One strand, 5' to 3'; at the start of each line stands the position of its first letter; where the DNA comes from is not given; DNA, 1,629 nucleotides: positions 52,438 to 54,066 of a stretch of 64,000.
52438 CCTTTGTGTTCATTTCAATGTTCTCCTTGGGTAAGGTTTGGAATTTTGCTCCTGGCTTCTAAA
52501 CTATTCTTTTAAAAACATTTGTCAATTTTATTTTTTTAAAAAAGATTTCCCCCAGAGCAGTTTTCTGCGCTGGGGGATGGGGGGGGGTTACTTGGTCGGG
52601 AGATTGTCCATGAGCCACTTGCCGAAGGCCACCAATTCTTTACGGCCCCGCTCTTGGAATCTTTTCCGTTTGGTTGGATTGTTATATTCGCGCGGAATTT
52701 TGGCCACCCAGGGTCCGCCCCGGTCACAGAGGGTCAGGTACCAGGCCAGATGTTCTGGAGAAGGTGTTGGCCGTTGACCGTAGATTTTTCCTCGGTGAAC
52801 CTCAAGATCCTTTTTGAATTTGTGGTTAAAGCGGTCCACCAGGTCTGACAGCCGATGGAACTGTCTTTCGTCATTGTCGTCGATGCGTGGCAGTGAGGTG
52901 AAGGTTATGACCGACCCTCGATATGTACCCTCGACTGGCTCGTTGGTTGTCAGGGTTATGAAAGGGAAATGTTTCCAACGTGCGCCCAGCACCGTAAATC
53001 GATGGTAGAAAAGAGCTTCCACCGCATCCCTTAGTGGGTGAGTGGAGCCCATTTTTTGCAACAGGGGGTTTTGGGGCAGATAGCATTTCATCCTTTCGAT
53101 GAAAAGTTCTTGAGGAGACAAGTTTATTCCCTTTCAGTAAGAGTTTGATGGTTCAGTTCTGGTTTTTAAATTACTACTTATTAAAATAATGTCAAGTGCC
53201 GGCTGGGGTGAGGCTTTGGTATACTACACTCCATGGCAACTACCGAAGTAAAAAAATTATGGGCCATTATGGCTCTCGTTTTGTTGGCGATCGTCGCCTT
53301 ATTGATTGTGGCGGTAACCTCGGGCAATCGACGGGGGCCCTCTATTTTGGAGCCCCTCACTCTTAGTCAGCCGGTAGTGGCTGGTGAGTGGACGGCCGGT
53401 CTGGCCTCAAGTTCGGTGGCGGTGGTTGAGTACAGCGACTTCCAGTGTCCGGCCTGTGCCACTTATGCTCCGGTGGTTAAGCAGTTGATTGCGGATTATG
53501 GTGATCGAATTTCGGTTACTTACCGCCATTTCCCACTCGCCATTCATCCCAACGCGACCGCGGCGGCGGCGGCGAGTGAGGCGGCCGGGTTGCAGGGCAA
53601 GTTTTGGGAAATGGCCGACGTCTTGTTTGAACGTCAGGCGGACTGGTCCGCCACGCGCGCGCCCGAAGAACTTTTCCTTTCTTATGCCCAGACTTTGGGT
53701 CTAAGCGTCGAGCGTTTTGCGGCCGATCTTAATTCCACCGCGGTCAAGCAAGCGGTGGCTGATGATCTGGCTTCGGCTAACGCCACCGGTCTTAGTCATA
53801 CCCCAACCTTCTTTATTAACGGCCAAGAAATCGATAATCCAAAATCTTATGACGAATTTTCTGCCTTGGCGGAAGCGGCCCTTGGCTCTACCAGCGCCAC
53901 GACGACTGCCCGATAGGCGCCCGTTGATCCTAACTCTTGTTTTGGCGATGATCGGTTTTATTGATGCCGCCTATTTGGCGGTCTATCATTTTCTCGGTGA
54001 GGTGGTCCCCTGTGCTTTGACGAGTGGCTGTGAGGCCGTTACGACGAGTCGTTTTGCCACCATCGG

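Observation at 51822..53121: Divergent tandem paralogs, each carrying its own copy of the same ~45-nt hairpin terminator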

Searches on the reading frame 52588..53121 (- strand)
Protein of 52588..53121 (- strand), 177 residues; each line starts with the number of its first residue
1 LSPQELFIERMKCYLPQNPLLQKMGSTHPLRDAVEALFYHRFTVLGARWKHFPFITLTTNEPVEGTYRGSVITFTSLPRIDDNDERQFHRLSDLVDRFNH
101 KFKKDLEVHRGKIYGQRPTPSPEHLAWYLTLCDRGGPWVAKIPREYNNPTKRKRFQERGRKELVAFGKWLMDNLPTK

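Call 6: search_protein_families(library=pfam, proteins=[window:52588-53121:-], max_evalue=1)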
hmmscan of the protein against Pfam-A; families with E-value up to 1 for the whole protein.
window:52588-53121:- (177 aa): 0 families

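Call 7: search_protein_families(library=padloc, proteins=[window:52588-53121:-], max_evalue=1)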
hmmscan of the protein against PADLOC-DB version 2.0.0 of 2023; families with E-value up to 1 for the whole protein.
window:52588-53121:- (177 aa): 0 families

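Call 9: search_protein_families(library=ncbifam, proteins=[window:52588-53121:-], max_evalue=1)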
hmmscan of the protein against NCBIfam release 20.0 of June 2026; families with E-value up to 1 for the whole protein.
window:52588-53121:- (177 aa): 0 families

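Call 10: search_protein_families(library=phrogs, proteins=[window:52588-53121:-], max_evalue=1)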
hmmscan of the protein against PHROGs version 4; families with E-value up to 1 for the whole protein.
window:52588-53121:- (177 aa): 0 families

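Call 14: find_homologous_proteins(query=window:52588-53121:-)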
Query window:52588-53121:- (177 aa): 2 proteins with E <= 0.001 among 23 candidates.
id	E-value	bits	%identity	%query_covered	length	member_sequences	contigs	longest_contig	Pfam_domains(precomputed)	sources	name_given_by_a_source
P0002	6.3e-114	396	100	94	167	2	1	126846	-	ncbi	-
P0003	7.4e-68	246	65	100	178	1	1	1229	-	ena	-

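Call 16: find_encoding_contigs(protein=P0003, flank=10000)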
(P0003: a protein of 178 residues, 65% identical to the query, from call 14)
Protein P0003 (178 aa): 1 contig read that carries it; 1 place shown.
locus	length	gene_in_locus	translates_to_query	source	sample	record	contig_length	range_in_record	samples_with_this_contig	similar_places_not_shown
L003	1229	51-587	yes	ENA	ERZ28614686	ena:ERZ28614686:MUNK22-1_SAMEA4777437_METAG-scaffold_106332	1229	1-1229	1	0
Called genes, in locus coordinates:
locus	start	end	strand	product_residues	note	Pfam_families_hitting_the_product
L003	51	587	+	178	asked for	-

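Call 30: search_protein_representatives(alignment_id=A2)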
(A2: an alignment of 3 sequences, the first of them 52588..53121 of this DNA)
Query: 3 sequences, 178 profile positions. Proteins with E-value up to 0.001 (for the whole library): 4; up to 1e-10: 2; up to 1e-30: 2. The best 4 are listed.
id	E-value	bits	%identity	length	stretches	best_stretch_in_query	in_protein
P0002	1.7e-89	314.9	-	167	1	11-178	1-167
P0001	2.0e-68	246.2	-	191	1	11-174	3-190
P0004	1.3e-08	51.4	-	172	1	20-174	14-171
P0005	7.6e-05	39.1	-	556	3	83-156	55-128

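Call 32: find_encoding_contigs(protein=P0004, flank=10000)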
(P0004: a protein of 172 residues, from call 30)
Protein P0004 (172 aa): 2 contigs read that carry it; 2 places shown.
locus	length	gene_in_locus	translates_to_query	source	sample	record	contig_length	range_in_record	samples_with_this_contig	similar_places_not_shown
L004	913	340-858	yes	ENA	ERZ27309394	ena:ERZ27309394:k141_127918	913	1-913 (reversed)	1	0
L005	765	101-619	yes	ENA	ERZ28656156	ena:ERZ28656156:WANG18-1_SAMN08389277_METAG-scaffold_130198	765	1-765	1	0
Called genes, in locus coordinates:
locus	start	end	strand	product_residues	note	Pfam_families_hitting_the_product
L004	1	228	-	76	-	?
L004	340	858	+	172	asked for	-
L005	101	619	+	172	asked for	-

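Call 33: predict_structure(alignment_id=A2)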
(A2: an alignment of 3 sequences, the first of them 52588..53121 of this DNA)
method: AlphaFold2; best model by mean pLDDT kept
length: 177 residues; sequences in the alignment: 3
mean_pLDDT: 53.0   pTM: 0.58
mean pLDDT of the five models: 53.0, 35.2, 34.1, 32.1, 32.1
residues with pLDDT >= 90: 0; 70-90: 33; 50-70: 51; < 50: 93
segments of 3 or more residues with pLDDT < 50: 1-7, 9-29, 46-54, 56-83, 112-126, 131-142
pLDDT, mean of each block of 10 residues (from residue 1): 48 39 39 65 50 46 31 33 58 82 73 38 44 39 60 67 78 70
secondary structure, 60 per line:
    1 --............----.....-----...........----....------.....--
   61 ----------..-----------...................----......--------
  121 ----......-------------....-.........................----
elements in order: H3-14 H19-23 H29-39 E44-47 E54-58 H84-102 E107-112 E125-130 H144-147 H149-173

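Call 38: find_related_loci(query=A3, collection=genome_contigs, flank=10000)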
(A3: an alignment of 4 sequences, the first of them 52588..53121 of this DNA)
Query A3 (177 aa) in genome_contigs; peptide patterns used: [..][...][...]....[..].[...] (x = any residue, [..] = any of these).
4 stretches matched a pattern, but none encodes a relative of the query by tblastn (E <= 1e-3).

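Call 41: find_related_loci(query=A3, collection=metagenome_contigs, flank=10000)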
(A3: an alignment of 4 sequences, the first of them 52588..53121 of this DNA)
Query A3 (177 aa) in metagenome_contigs; peptide patterns used: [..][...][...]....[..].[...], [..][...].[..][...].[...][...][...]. (x = any residue, [..] = any of these).
162 stretches matched a pattern, but none encodes a relative of the query by tblastn (E <= 1e-3).

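Call 42: find_related_loci(query=A3, collection=viral_contigs, flank=10000)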
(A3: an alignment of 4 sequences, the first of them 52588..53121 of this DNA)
Query A3 (177 aa) in viral_contigs; peptide patterns used: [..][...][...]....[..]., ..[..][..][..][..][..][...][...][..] (x = any residue, [..] = any of these).
4 stretches matched a pattern, but none encodes a relative of the query by tblastn (E <= 1e-3).
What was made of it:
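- Tried and rejected: find_related_loci in genome, metagenome and viral collections found nothing (calls 38, 41, 42).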

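Call 43: find_homologous_proteins(query=A3, max_evalue=0.01)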
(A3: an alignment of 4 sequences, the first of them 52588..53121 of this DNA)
Query A3 (4 sequences) (177 aa, profile of the alignment): 4 proteins with E <= 0.01 among 2312 candidates.
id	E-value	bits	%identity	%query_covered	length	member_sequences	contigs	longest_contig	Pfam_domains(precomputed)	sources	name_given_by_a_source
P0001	6.9e-83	295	25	86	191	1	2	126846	-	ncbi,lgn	-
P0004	2.8e-73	263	34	47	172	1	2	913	-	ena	-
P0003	5.6e-69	249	65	100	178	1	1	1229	-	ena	-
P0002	1.9e-67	244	100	94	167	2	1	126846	-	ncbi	-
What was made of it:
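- Rarity: only four sequence types in an exhaustive profile search of 1.84 billion representatives and in a 5.8-billion-cluster search (calls 30, 43).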

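Call 46: search_solved_structures(query=A3, max_evalue=10)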
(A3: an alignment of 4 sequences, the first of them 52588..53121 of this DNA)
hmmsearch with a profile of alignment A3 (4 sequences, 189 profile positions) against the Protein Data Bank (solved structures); distinct sequences matched with E-value up to 10: 0.
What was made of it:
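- Tried and rejected: A PDB sequence search with the family profile gave 0 hits at E<=10 (call 46).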

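Call 50: predict_structure(alignment_id=A5)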
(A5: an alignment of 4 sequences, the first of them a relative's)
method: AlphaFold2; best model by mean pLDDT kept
length: 172 residues; sequences in the alignment: 4
mean_pLDDT: 42.6   pTM: 0.45
mean pLDDT of the five models: 42.6, 37.5, 37.4, 36.1, 35.4
residues with pLDDT >= 90: 0; 70-90: 0; 50-70: 56; < 50: 116
segments of 3 or more residues with pLDDT < 50: 1-6, 18-27, 37-85, 108-151
pLDDT, mean of each block of 10 residues (from residue 1): 41 51 42 47 30 33 32 27 46 57 55 37 37 34 43 52 58 53
secondary structure, 60 per line:
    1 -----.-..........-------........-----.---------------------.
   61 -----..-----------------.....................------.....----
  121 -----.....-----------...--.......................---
elements in order: H8-17 H25-32 H85-105 E112-116 E126-130 H147-169
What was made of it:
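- AlphaFold models were poor (pLDDT 53 and 43; calls 33, 50).
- Tried and rejected: Two AlphaFold2 runs with 3- and 4-sequence alignments gave pLDDT 53 and 43 (calls 33, 50).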

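Call 54: fold_search(model_id=the predicted structure, library=pdb)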
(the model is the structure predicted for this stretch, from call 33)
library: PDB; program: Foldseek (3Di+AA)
matches with E <= 10: 398; with E <= 0.001: 0
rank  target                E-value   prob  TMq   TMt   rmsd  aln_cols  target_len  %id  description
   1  3i4s_A                7.8e-02  0.35  0.27  0.31   6.8       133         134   16  CRYSTAL STRUCTURE OF HISTIDINE TRIAD PROTEIN blr8122 FROM Bradyrhizobium japonicum (released 2009-07-14)
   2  7p8p_C                1.2e-01  0.21  0.25  0.33  11.1       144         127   12  Crystal structure of Fhit covalently bound to a nucleotide (released 2022-06-01)
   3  3lb5_B                1.3e-01  0.11  0.21  0.24  11.6       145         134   12  Crystal structure of Hit-like protein involved in cell-cycle regulation from Bartonella henselae with unknown ligand (released 2010-01-19)
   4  7p8p_D                1.4e-01  0.20  0.26  0.31  11.5       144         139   12  Crystal structure of Fhit covalently bound to a nucleotide (released 2022-06-01)
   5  5tjj_A                1.4e-01  0.08  0.17  0.14  16.9       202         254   14  Crystal structure of IcIR transcriptional regulator from Alicyclobacillus acidocaldarius (released 2016-10-26)
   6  3o0m_B                1.4e-01  0.20  0.27  0.33   9.9       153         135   11  Crystal structure of a ZN-bound histidine triad family protein from Mycobacterium smegmatis (released 2010-08-04)
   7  5tjj_B                1.4e-01  0.08  0.19  0.15  16.9       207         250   12  Crystal structure of IcIR transcriptional regulator from Alicyclobacillus acidocaldarius (released 2016-10-26)
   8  3i4s_B                1.5e-01  0.33  0.28  0.33   6.5       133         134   16  CRYSTAL STRUCTURE OF HISTIDINE TRIAD PROTEIN blr8122 FROM Bradyrhizobium japonicum (released 2009-07-14)
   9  6fit                  1.8e-01  0.12  0.21  0.26  10.8       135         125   12  FHIT-TRANSITION STATE ANALOG (released 1998-03-25)
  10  3lb5_C                2.2e-01  0.10  0.23  0.26  11.4       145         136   12  Crystal structure of Hit-like protein involved in cell-cycle regulation from Bartonella henselae with unknown ligand (released 2010-01-19)
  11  3lb5_A                3.4e-01  0.08  0.21  0.25  11.3       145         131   12  Crystal structure of Hit-like protein involved in cell-cycle regulation from Bartonella henselae with unknown ligand (released 2010-01-19)
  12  9e6q_AM               3.6e-01  0.06  0.18  0.17  23.8       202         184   13  Cryo-EM structure of the Pyrobaculum calidifontis 50S ribosomal subunit in complex with Dri (released 2024-11-20)
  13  1fit                  4.1e-01  0.10  0.22  0.28  11.0       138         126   12  FHIT (FRAGILE HISTIDINE TRIAD PROTEIN) (released 1997-11-19)
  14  8hku_L15E             4.7e-01  0.05  0.17  0.17  16.5       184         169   13  Cryo-EM Structures and Translocation Mechanism of Crenarchaeota Ribosome (released 2023-08-16)
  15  3wo5_B                4.9e-01  0.14  0.28  0.28   8.9       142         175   10  Crystal structure of S147Q of Rv2613c from Mycobacterium tuberculosis (released 2014-12-24)
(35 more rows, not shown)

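Call 60: search_protein_families(library=pfam, alignment_id=A3, max_evalue=10)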
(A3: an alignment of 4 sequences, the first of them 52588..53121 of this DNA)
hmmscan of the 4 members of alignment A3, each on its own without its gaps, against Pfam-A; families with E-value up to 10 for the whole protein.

A. member 1, window:52588-53121:- (177 aa): 0 families

B. families by the number of members that match (of 4 scanned): 3 families
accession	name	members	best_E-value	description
PF18016.8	SAM_3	1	0.13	SAM domain (Sterile alpha motif)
PF22614.2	Slo-like_RCK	1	0.19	Calcium-activated potassium channel slowpoke-like RCK domain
PF20421.4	DHR-2_Lobe_C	1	0.23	DHR-2, Lobe C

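Call 61: search_protein_families(library=padloc, alignment_id=A3, max_evalue=10)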
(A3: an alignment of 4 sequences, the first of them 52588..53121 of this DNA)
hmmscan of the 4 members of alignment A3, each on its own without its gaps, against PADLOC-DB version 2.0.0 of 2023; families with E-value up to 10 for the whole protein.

A. member 1, window:52588-53121:- (177 aa): 0 families

B. families by the number of members that match (of 4 scanned): 0 families
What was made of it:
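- Closest known: Defence islands at tRNA genes. Different: They are present where the island is absent (L003, L005), and they match no PADLOC model (calls 7, 61).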

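Call 70: search_protein_families(library=phrogs, alignment_id=A3, max_evalue=10)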
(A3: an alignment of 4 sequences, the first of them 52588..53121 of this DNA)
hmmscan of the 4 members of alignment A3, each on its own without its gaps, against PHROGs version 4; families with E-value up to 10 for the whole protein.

A. member 1, window:52588-53121:- (177 aa): 0 families

B. families by the number of members that match (of 4 scanned): 0 families

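Call 71: search_protein_families(library=ncbifam, alignment_id=A3, max_evalue=10)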
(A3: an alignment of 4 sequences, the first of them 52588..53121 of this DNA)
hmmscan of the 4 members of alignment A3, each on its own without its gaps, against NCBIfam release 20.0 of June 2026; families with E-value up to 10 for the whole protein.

A. member 1, window:52588-53121:- (177 aa): 0 families

B. families by the number of members that match (of 4 scanned): 2 families
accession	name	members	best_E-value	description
NF007241.0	PRK09678.1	1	0.097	DNA-binding transcriptional regulator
NF040791.1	gly_kin_Thpl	1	0.27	glycerate 2-kinase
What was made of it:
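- Tried and rejected: Pfam, NCBIfam, PHROGs and PADLOC were run on all four members and gave nothing (calls 6, 7, 9, 10, 60, 61, 70, 71).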

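Call 74: fold_search(model_id=the predicted structure, library=viral)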
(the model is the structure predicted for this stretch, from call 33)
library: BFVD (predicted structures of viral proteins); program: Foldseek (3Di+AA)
matches with E <= 10: 589; with E <= 0.001: 0
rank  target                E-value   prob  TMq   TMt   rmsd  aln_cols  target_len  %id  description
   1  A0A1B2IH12            2.3e-02  0.77  0.36  0.41   7.6       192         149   12  Uncharacterized protein [Erwinia phage vB_EamM_Stratton]
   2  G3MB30                2.7e-02  0.72  0.34  0.38   8.3       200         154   10  Gp650 [Bacillus phage G]
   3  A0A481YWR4            3.7e-02  0.16  0.23  0.20  20.3       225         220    9  F-box-like family protein [Marseillevirus LCMAC201]
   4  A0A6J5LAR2            5.4e-02  0.66  0.32  0.33   6.1       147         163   10  Uncharacterized protein [uncultured Caudovirales phage]
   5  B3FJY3                6.1e-02  0.77  0.38  0.40   7.4       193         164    9  Uncharacterized protein [Pseudomonas phage 201phi2-1]
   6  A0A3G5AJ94            6.1e-02  0.54  0.31  0.28  10.2       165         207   11  Uncharacterized protein [Sylvanvirus sp.]
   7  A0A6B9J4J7            9.3e-02  0.41  0.33  0.36   7.7       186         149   10  Uncharacterized protein [Photobacterium phage PDCC-1]
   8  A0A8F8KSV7            1.5e-01  0.44  0.33  0.33   6.1       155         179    9  Uncharacterized protein [Clandestinovirus]
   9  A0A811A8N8            1.7e-01  0.06  0.18  0.13  18.6       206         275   14  (no name in the UniProt tables at hand)
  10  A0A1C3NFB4            1.8e-01  0.15  0.24  0.07  16.0       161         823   13  (no name in the UniProt tables at hand)
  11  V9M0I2                2.0e-01  0.30  0.32  0.38   9.0       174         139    6  Uncharacterized protein [Vibrio phage VP4B]
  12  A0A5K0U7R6            2.2e-01  0.15  0.20  0.08  17.2       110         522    8  Metallo-beta-lactamase domain-containing protein [Yasminevirus sp. GU-2018]
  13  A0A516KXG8            2.3e-01  0.25  0.23  0.27   7.6        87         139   13  (no name in the UniProt tables at hand)
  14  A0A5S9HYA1            2.5e-01  0.44  0.27  0.33   9.2        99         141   13  Uncharacterized protein [Tenacibaculum phage PTm5]
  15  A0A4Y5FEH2            3.0e-01  0.23  0.30  0.40   9.5       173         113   11  Uncharacterized protein [Lactobacillus phage 521B]
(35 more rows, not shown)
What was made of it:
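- Fold searches gave nothing below E 0.02 (calls 54, 74).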

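Call 79: search_dna_similar(query=window:52588-53121:-, collection=phages, mode=protein, max_evalue=1, max_rows=10)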
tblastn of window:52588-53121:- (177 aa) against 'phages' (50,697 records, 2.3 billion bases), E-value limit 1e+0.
Records with a match: 1; places in all: 1; records where one place covers at least 80% of the query: 0.
Best place of each record, by identity: <60% 1.
By first word of the organism name: Stx1a-converting 1.
By host as written in the record: - 1.
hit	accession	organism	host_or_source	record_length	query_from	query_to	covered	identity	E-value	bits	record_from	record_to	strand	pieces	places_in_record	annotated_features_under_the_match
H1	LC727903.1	Stx1a-converting phage Stx1_2409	-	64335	52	154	58%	29.2%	2e-1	37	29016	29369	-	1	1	none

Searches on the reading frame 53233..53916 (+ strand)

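Call 6: search_protein_families(library=pfam, proteins=[window:53233-53916:+], max_evalue=1)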
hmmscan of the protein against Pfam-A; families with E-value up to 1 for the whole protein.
window:53233-53916:+ (227 aa): 6 families
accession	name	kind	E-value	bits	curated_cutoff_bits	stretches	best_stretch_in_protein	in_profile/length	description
PF13462.12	Thioredoxin_4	-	2.8e-27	96.4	23.2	1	54-212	7-162/165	Thioredoxin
PF01323.26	DSBA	-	1e-18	68.2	25.6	1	64-209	2-186/191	DSBA-like thioredoxin domain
PF13743.12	Thioredoxin_5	-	1.8e-08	34.8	27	1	114-199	80-167/186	Thioredoxin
PF00085.26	Thioredoxin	-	0.033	14.6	23.5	1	51-95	8-53/103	Thioredoxin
PF13098.12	Thioredoxin_2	-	0.21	12.4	27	1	64-198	9-84/104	Thioredoxin-like domain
PF13192.12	Thioredoxin_3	-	0.27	11.7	24.8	0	159-198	20-58/76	Thioredoxin domain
